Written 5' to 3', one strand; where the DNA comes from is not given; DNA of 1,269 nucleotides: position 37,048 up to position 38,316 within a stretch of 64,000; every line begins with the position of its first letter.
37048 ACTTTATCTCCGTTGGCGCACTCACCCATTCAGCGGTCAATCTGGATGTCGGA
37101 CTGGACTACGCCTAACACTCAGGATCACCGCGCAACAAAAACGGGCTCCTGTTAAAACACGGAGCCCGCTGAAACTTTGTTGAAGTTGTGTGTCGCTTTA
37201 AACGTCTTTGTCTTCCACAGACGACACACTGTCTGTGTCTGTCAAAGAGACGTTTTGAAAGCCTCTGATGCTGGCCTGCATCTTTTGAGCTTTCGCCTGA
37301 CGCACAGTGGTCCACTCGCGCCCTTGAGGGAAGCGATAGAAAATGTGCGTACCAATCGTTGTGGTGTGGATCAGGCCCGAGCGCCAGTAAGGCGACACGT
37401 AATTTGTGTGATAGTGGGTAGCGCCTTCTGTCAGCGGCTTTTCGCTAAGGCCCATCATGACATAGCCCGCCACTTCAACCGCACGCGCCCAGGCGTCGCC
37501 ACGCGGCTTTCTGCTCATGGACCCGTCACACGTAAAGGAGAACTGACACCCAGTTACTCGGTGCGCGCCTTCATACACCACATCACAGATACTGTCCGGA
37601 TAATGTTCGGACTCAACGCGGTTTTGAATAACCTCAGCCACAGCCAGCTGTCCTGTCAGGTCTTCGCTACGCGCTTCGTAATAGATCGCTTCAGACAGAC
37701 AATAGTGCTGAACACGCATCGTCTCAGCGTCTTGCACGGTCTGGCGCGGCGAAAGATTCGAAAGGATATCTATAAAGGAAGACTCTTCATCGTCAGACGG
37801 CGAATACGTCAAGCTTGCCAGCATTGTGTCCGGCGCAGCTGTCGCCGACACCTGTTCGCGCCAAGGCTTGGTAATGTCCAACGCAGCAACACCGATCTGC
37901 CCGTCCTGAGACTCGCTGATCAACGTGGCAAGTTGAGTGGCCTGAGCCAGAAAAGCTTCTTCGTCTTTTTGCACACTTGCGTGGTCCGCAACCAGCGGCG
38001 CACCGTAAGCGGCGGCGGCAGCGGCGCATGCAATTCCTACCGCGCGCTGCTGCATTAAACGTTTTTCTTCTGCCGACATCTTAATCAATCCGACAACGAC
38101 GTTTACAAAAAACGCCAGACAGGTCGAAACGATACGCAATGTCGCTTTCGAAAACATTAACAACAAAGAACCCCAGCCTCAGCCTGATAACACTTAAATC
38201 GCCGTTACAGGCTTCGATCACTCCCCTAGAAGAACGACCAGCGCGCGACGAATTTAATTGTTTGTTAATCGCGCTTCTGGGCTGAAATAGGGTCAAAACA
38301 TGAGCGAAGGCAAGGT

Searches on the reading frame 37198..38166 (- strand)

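Call 66: search_protein_families(library=pfam, proteins=[window:37198-38166:-])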
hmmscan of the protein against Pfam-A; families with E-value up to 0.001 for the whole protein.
window:37198-38166:- (322 aa): 1 family
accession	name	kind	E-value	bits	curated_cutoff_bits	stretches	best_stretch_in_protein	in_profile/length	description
PF07486.17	Hydrolase_2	-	6.3e-25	88.2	27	1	168-277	2-100/100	Cell Wall Hydrolase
